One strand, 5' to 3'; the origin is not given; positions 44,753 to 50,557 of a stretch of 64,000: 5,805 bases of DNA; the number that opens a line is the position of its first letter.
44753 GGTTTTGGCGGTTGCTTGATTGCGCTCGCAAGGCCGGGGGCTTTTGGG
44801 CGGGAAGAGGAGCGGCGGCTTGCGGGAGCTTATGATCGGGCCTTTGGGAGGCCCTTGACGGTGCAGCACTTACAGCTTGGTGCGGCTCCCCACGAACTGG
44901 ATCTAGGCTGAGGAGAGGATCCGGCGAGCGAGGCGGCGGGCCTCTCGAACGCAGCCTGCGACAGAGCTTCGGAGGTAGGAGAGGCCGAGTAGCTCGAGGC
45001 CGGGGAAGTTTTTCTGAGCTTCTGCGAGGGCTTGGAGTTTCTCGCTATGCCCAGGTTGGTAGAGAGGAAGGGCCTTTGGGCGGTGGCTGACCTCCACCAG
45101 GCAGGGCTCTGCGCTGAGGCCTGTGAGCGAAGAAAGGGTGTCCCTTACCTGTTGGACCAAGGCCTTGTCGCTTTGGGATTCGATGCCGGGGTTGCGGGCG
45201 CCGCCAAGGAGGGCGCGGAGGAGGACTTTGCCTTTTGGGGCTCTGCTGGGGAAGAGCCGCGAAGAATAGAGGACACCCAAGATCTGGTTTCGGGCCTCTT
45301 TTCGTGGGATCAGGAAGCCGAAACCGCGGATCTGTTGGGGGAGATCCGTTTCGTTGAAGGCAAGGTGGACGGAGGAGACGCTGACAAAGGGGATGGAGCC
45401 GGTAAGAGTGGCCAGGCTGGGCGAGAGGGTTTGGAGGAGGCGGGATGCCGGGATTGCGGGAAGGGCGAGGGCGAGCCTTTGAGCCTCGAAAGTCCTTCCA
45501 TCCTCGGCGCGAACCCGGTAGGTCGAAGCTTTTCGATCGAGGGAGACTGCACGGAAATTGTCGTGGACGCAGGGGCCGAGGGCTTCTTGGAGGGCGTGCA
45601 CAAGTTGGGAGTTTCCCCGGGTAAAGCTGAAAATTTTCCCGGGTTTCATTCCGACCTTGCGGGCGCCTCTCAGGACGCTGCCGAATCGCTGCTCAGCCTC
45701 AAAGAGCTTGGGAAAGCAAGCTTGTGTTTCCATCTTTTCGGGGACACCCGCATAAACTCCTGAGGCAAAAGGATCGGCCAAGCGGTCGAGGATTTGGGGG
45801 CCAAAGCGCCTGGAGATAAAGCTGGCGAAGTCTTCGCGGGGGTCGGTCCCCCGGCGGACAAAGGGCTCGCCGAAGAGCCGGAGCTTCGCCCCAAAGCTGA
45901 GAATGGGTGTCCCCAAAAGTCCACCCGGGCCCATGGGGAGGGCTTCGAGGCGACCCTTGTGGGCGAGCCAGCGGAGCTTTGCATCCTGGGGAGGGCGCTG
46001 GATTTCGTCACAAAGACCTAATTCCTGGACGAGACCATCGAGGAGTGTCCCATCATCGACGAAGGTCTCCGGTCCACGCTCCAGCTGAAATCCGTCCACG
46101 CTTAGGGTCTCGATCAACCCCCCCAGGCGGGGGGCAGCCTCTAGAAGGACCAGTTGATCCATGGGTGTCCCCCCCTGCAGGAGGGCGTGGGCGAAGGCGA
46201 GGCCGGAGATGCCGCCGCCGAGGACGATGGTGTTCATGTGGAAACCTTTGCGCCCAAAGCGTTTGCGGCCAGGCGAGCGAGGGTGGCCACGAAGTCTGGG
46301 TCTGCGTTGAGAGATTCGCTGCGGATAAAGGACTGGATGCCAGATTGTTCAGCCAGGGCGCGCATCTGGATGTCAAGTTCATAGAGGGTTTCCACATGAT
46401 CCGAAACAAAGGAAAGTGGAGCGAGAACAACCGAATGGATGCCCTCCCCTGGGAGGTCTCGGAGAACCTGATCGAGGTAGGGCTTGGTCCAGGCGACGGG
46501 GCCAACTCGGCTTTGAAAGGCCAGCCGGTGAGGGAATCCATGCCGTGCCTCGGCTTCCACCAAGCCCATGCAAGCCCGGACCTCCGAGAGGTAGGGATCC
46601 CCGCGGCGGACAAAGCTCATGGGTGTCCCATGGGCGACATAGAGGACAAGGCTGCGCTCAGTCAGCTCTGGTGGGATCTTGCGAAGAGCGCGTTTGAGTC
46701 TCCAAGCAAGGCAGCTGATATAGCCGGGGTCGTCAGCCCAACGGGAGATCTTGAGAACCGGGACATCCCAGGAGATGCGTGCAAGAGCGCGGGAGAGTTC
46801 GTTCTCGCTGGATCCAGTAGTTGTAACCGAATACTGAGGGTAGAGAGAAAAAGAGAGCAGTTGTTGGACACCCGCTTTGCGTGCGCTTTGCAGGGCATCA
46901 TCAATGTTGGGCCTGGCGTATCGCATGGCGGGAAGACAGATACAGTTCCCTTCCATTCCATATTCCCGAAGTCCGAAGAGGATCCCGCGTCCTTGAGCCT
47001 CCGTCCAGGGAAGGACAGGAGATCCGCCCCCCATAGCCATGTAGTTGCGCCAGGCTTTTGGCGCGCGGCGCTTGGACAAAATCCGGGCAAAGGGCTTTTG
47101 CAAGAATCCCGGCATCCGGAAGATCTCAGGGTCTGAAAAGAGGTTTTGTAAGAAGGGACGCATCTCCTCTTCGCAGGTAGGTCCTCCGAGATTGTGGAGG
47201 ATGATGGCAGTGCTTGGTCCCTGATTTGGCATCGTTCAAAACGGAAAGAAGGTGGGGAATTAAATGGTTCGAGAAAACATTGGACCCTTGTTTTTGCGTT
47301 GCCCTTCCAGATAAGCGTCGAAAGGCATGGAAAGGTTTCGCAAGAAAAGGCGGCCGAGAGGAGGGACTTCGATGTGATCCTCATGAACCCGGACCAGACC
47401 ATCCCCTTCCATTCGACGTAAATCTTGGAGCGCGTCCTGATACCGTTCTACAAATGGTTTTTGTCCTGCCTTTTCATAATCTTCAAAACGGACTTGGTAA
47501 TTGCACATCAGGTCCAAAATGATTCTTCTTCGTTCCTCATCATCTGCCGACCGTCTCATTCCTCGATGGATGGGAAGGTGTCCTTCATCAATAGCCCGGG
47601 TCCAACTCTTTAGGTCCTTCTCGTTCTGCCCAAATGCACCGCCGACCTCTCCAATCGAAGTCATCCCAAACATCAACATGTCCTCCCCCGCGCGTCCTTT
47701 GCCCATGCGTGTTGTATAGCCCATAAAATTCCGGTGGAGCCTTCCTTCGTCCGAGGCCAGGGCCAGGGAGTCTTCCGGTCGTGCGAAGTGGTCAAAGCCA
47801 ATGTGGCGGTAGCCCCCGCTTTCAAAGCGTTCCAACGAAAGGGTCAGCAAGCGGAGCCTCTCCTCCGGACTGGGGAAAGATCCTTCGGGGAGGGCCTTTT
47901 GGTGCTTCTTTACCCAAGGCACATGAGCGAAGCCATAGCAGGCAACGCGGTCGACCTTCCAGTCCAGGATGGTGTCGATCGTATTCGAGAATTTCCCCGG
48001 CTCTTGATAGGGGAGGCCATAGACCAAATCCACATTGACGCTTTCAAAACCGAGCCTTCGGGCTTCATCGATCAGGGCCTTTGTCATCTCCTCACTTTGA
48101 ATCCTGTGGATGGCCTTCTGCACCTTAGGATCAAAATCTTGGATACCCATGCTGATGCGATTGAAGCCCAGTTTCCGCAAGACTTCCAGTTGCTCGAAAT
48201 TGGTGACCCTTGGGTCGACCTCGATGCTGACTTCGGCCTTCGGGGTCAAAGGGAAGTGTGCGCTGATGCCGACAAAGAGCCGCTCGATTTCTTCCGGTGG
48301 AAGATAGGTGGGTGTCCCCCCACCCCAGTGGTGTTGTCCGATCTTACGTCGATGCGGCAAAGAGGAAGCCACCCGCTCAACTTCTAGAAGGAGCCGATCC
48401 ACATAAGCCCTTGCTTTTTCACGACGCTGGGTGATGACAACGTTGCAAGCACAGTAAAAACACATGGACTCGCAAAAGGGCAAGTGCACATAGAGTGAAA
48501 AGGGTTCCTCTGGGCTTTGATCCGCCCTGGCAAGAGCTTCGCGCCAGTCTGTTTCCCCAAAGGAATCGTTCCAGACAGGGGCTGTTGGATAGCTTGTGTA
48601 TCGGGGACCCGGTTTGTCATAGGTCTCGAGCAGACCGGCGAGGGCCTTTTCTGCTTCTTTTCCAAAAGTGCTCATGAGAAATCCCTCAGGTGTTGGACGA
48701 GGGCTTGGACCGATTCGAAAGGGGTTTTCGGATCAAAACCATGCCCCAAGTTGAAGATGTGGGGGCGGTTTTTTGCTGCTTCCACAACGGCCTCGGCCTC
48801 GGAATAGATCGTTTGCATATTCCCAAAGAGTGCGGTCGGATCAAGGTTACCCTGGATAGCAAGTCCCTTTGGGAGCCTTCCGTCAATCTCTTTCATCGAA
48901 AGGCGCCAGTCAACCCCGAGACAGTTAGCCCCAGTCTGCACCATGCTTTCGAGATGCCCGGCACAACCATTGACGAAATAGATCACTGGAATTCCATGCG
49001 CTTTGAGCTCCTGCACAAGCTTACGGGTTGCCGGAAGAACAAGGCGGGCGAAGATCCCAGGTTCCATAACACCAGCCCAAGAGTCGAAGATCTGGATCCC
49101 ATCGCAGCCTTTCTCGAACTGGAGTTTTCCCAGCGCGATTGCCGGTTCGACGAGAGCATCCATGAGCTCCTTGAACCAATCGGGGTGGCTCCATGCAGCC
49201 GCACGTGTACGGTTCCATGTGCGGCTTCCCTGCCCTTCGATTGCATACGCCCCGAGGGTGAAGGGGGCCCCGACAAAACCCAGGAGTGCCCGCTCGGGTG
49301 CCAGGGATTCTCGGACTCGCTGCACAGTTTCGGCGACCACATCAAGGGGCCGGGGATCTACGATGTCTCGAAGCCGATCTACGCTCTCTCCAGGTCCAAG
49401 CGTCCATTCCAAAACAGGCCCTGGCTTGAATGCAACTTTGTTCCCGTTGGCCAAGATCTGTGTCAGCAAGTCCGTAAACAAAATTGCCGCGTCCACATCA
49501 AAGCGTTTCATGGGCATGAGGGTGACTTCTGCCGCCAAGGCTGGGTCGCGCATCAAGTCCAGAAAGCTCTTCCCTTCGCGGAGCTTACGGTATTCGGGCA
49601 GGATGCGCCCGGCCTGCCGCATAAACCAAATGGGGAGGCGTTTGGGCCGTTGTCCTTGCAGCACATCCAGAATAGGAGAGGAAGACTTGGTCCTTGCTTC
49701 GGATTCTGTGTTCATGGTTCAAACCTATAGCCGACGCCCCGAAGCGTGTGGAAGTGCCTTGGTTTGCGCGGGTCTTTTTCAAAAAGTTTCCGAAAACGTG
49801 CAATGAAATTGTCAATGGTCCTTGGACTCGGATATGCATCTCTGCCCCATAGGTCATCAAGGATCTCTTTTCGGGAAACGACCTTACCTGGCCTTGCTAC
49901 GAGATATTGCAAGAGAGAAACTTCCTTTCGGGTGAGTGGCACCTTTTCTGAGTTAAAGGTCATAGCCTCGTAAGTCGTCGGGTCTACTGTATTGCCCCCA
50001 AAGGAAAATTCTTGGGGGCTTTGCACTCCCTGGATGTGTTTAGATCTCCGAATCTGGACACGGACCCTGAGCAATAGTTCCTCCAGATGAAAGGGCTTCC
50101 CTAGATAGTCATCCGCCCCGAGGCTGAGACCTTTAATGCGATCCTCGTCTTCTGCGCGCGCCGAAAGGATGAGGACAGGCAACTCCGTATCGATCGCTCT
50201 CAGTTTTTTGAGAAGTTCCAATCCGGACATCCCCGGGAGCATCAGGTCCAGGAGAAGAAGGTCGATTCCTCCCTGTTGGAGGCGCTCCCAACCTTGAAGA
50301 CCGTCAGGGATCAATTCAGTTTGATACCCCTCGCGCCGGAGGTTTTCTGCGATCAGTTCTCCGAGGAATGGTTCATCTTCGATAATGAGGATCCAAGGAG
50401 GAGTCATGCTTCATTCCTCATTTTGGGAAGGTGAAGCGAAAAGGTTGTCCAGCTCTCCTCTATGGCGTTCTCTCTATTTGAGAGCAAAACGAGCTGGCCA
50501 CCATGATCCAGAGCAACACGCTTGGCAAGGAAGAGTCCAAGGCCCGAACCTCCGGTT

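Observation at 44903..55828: Heme biosynthesis super-operon with a translationally coupled two-component system inside it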

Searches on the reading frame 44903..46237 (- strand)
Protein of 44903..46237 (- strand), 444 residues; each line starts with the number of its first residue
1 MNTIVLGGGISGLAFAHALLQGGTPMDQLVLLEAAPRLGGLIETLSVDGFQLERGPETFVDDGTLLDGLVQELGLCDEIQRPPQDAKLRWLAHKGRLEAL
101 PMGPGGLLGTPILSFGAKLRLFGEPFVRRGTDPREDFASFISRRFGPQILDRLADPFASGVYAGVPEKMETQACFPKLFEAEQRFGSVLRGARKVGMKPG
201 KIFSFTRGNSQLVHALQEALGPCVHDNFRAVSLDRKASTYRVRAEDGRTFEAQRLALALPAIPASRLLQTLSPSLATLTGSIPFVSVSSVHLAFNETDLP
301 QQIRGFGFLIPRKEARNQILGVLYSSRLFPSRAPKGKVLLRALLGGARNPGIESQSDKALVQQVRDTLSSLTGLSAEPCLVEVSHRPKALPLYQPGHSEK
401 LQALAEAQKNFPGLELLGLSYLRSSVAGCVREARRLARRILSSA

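Call 3: search_protein_families(library=pfam, proteins=[window:44903-46237:-])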
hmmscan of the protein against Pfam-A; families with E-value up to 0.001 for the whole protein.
window:44903-46237:- (444 aa): 2 families
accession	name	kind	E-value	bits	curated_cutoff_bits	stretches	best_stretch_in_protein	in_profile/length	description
PF01593.30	Amino_oxidase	-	1.3e-50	173.4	19.8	1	10-441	1-443/443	Flavin containing amine oxidoreductase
PF13450.12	NAD_binding_8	-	8.4e-10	39.2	21.9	1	5-64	1-59/68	NAD(P)-binding Rossmann-like domain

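Call 4: search_protein_families(library=ncbifam, proteins=[window:44903-46237:-])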
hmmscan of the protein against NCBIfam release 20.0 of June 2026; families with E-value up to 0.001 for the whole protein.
window:44903-46237:- (444 aa): 11 families
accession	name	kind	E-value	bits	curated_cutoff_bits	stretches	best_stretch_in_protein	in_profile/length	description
TIGR00562.1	proto_IX_ox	equivalog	2.1e-74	250.8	97.85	1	3-441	5-465/470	protoporphyrinogen oxidase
NF008845.0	PRK11883.1-5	equivalog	6.7e-64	215.9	560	1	3-442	7-463/468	protoporphyrinogen oxidase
NF008841.0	PRK11883.1-1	equivalog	1.2e-47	162.9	517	1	2-442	5-449/453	protoporphyrinogen oxidase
NF009081.0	PRK12416.1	equivalog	8.3e-30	104.1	702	1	3-442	4-459/466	protoporphyrinogen oxidase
NF008843.0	PRK11883.1-3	equivalog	1.4e-20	73.8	406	1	3-345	4-336/424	protoporphyrinogen oxidase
NF005560.0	PRK07233.1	equivalog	4.3e-13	48.9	252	1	1-81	1-78/435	hypothetical protein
TIGR03467.1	HpnE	equivalog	5.1e-09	36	283.05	1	4-297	2-297/430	hydroxysqualene dehydroxylase HpnE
TIGR02734.1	crtI_fam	subfamily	7.7e-06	24.9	238.1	1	3-61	1-56/504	phytoene desaturase family protein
NF005548.0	PRK07208.1-4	equivalog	2.1e-05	23.3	389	1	2-109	5-106/488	hypothetical protein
NF005545.0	PRK07208.1-1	equivalog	0.00017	20.1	451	0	2-83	9-88/504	hypothetical protein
NF005547.0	PRK07208.1-3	equivalog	0.0004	19.2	380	1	2-418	6-417/465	hypothetical protein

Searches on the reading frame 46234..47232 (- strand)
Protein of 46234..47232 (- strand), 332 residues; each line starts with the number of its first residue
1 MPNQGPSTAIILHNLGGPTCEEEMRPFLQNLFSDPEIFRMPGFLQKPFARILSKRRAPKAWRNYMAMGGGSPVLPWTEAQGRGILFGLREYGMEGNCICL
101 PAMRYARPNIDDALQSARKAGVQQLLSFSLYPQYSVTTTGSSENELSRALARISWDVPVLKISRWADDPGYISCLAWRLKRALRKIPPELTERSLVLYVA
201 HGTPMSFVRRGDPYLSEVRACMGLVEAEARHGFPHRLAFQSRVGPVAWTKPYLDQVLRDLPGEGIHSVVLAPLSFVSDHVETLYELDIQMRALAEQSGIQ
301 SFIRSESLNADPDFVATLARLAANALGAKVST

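Call 3: search_protein_families(library=pfam, proteins=[window:46234-47232:-])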
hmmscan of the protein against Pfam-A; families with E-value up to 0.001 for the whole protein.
window:46234-47232:- (332 aa): 1 family
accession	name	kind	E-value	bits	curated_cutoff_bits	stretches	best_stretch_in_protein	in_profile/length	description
PF00762.24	Ferrochelatase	-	4.4e-93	312.2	27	1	8-324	2-315/317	Ferrochelatase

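Call 4: search_protein_families(library=ncbifam, proteins=[window:46234-47232:-])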
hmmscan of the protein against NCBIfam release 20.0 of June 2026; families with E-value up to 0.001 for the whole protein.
window:46234-47232:- (332 aa): 3 families
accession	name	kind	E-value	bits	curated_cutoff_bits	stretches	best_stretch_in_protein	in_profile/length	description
TIGR00109.1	hemH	equivalog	1e-77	261.7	124.6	1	7-325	5-320/322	ferrochelatase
NF000689.1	PRK00035.2-1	equivalog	7.8e-37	126.9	408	1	9-323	4-308/311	ferrochelatase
NF009095.0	PRK12435.1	subfamily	2.7e-27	95.7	455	1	63-322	45-303/311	ferrochelatase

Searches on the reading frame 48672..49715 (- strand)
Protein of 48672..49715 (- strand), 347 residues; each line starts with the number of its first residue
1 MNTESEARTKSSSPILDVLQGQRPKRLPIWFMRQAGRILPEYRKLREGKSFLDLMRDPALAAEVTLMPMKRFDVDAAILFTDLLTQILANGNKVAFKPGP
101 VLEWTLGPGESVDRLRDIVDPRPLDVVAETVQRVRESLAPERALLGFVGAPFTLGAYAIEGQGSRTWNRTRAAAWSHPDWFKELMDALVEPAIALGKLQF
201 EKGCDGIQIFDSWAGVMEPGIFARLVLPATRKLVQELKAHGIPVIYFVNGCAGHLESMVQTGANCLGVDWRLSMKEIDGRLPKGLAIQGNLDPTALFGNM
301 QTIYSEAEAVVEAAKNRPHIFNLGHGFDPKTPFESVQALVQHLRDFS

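Call 3: search_protein_families(library=pfam, proteins=[window:48672-49715:-])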
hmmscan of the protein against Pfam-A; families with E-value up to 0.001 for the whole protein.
window:48672-49715:- (347 aa): 1 family
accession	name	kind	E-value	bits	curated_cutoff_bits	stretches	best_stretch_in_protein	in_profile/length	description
PF01208.23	URO-D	-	1.6e-101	340.2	23.9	1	12-345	3-345/346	Uroporphyrinogen decarboxylase (URO-D)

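Call 4: search_protein_families(library=ncbifam, proteins=[window:48672-49715:-])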
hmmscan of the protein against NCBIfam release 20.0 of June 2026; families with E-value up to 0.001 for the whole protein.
window:48672-49715:- (347 aa): 5 families
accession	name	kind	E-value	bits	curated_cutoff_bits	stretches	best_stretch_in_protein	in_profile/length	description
TIGR01464.1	hemE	equivalog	2e-100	336.1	302.95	1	15-344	2-337/338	uroporphyrinogen decarboxylase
TIGR01463.1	mtaA_cmuA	subfamily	8.5e-21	74.6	235.4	1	56-341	47-333/340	MtaA/CmuA family methyltransferase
NF004889.0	PRK06252.1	subfamily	4.1e-20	72.1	244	1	124-345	121-335/340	methylcobalamin:coenzyme M methyltransferase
NF040654.1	MtaA_Meth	equivalog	7.4e-14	51.4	400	1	118-341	113-330/337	methylcobamide:CoM methyltransferase MtaA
NF041608.1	methylcob_mtaseMtbA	equivalog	9.9e-14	51.2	600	1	122-344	119-335/339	methylcobamide:CoM methyltransferase MtbA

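Call 37: search_dna_similar(query=window:48672-49715:-, collection=plasmids, mode=protein, max_rows=40, max_evalue=1e-20)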
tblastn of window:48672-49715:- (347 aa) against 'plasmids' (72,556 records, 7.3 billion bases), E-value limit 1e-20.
Records with a match: 75; places in all: 75; records where one place covers at least 80% of the query: 74.
Best place of each record, by identity: <60% 75.
By first word of the organism name: Sulfitobacter 8; Halorussus 8; Sinorhizobium 5; Acinetobacter 5; Escherichia 4; Rhizobium 3; Haloterrigena 3; Deinococcus 2; Neisseria 2; Haladaptatus 2; and 30 more.
By predicted mobility (MOB-suite, as given by PLSDB): non-mobilizable 62; mobilizable 7; conjugative 6.
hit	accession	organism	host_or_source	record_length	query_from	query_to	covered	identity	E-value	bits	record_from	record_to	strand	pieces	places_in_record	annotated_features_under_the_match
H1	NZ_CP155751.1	Sphingomonas parapaucimobilis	Chinese cabbage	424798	14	344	95%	40.4%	3e-65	230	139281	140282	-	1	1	hemE: uroporphyrinogen decarboxylase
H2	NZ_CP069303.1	Shinella sp. PSBB067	monoisolate,Minnesota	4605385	1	344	99%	38.4%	6e-57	206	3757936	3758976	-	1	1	none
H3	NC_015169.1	Deinococcus proteolyticus MRP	feces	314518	11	345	97%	39.1%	1e-66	234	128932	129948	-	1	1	hemE: uroporphyrinogen decarboxylase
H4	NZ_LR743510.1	Methylobacterium bullatum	-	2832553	2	344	99%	38.2%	2e-58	211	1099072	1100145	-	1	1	none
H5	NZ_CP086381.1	Deinococcus radiophilus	Harpadon nehereus,cell culture,2 Mrad ...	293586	12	345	96%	39.0%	1e-66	234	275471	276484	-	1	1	hemE: uroporphyrinogen decarboxylase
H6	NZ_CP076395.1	Sphingopyxis indica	Single cell,HCH dumpsite soil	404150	9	344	97%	38.6%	9e-63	223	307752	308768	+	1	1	hemE: uroporphyrinogen decarboxylase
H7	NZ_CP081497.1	Streptomyces sp. BHT-5-2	whole organism,plant soil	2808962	28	343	91%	40.4%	1e-65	231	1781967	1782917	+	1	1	none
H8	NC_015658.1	Halopiger xanaduensis SH-6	sediment of Lake Shangmatala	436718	15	345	95%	38.4%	7e-66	232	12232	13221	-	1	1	hemE: uroporphyrinogen decarboxylase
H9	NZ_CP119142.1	Neisseria gonorrhoeae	Homo sapiens,whole organism,synovial ...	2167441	12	347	97%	37.2%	9e-63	223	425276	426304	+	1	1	none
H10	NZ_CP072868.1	Rhizobium sp. NLR16a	lentil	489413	9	344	97%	37.0%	1e-51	191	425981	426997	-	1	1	hemE: uroporphyrinogen decarboxylase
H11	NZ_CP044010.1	Rhizobium sp. BG6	Prosopis cineraria,pure bacterial ...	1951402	15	347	96%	37.4%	2e-50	187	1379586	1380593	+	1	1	none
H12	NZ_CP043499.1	Rhizobium grahamii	Prosopis cineraria,pure bacterial ...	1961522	15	347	96%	37.4%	2e-50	187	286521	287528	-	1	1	none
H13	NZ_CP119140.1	Neisseria gonorrhoeae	Homo sapiens,whole organism,blood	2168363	12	347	97%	36.9%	3e-62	221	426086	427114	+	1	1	none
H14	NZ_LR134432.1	Legionella adelaidensis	environmental,Cooling tower water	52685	9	347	98%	36.5%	9e-62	220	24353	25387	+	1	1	hemE: uroporphyrinogen decarboxylase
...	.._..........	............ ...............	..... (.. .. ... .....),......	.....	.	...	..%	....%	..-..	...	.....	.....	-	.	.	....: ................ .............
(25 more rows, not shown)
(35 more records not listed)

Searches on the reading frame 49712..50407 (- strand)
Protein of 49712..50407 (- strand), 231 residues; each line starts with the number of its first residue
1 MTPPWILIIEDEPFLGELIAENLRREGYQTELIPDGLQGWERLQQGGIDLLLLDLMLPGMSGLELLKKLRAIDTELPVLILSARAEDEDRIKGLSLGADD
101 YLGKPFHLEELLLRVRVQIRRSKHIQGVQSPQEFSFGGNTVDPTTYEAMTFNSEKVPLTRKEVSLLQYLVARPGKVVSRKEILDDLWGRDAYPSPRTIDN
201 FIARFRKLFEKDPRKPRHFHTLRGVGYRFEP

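Call 3: search_protein_families(library=pfam, proteins=[window:49712-50407:-])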
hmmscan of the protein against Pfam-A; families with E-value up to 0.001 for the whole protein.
window:49712-50407:- (231 aa): 2 families
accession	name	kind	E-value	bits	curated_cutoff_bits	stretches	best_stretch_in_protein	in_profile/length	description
PF00072.30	Response_reg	-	2.5e-29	102.1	30.2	1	6-115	1-110/111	Response regulator receiver domain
PF00486.34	Trans_reg_C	-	1.3e-24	86.5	26.2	1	154-229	2-77/77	Transcriptional regulatory protein, C terminal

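Call 4: search_protein_families(library=ncbifam, proteins=[window:49712-50407:-])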
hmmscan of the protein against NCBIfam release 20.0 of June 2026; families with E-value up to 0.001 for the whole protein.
window:49712-50407:- (231 aa): 94 families (the best 25 are shown)
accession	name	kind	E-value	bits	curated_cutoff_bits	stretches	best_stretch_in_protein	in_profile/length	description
TIGR02154.1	PhoB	equivalog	1.7e-52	177.9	296.2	1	5-230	4-226/226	phosphate regulon transcriptional regulator PhoB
NF041734.1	resp_reg_RppA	equivalog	2.6e-51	174.2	250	1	6-230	3-228/229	two-component system response regulator RppA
NF040689.1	MtrAB_MtrA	equivalog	3.3e-50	170.5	300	1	6-228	1-217/219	MtrAB system response regulator MtrA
NF008296.0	PRK11083.1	equivalog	2.2e-48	164.6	273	1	2-230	2-226/228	two-component system response regulator CreB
NF007005.1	PRK09468.1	equivalog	2.9e-48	164.4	331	1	6-231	6-233/237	osmolarity response regulator transcription factor OmpR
NF053854.1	RespRegPhoBBctds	equivalog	2.9e-47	160.9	270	1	6-230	1-225/225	two-component system response regulator PhoB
TIGR01387.1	cztR_silR_copR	subfamily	4.3e-47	160.5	279.2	1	6-228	1-217/218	heavy metal response regulator transcription factor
NF040534.1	resp_reg_YycF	equivalog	9.6e-47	159.2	340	1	6-228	3-226/231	response regulator YycF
NF033117.2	vanR_ACDEGLN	exception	2.4e-46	158.1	350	1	6-230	1-226/226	VanR-ABDEGLN family response regulator transcription factor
NF045944.1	ResRegRpaBCyano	equivalog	4.2e-46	157.2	330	1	7-229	1-227/229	response regulator transcription factor RpaB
NF051850.1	RespRegRprY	equivalog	6.6e-46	156.6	370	1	6-228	7-225/234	response regulator transcription factor RprY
NF007982.1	PRK10710.1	equivalog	2.8e-45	154.7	380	1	5-230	9-228/235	envelope stress response regulator BaeR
NF033120.0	vanR_FM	exception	4.6e-44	150.8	460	1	6-230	6-230/231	vancomycin resistance response regulator transcription factor, VanR-F/VanR-M family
NF041733.1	resp_reg_CseB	equivalog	2.2e-43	148.3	350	1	6-229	3-226/228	two-component system response regulator CseB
NF007546.0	PRK10161.1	equivalog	1.8e-41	142.2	471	1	6-229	5-225/229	phosphate response regulator transcription factor PhoB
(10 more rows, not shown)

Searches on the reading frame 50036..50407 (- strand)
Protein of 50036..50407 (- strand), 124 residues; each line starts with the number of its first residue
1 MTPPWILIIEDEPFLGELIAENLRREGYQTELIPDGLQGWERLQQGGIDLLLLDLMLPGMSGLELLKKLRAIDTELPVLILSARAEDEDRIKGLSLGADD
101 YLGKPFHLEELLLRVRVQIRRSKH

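Call 23: search_solved_structures(query=window:50036-50407:-, max_evalue=1e-12)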
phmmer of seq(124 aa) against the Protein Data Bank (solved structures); distinct sequences matched with E-value up to 1e-12: 114 (the best 60 are shown).
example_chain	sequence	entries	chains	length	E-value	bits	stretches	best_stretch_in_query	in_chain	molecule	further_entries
2oqr_A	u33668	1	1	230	3.7e-27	98.3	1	6-122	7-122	Sensory transduction protein regX3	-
3nnn_A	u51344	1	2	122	3.4e-26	95.1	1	6-122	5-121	DNA BINDING RESPONSE REGULATOR D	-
3nhz_A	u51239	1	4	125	8.1e-26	93.9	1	6-122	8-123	Two component system transcriptional regulator mtrA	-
8fk2_A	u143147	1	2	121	9.4e-26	93.7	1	6-123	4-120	Putative response regulator CovR VicR-like protein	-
1kgs_A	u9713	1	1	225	1.4e-25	93.2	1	6-122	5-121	DNA BINDING RESPONSE REGULATOR D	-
4b09_A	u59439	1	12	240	1.7e-25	92.9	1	3-123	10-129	TRANSCRIPTIONAL REGULATORY PROTEIN BAER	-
2gwr_A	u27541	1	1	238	3.9e-25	91.8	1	6-122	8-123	DNA-binding response regulator mtrA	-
9ji3_J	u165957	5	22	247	6.3e-25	91.1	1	5-122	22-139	DNA-binding response regulator | Possible two component system response transcriptional positive regulator PhoP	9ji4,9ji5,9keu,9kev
3r0j_A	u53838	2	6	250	6.4e-25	91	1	5-122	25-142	POSSIBLE TWO COMPONENT SYSTEM RESPONSE TRANSCRIPTIONAL POSITIVE REGULATOR PHOP | Response regulator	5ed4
6is1_A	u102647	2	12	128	8.5e-25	90.7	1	6-122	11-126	Response regulator ArlR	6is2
8gc6_A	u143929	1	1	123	1.1e-24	90.3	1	6-122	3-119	Response regulator protein CarR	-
9dvt_R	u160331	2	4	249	1.2e-24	90.1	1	4-122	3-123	DNA-binding dual master transcriptional regulator RpaA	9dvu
6is3_C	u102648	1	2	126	1.3e-24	90.1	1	6-121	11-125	Response regulator ArlR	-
2zwm_A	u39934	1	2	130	1.8e-24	89.6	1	6-122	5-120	Transcriptional regulatory protein yycF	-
3f6p_A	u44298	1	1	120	1.8e-24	89.6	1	6-121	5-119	Transcriptional regulatory protein yycF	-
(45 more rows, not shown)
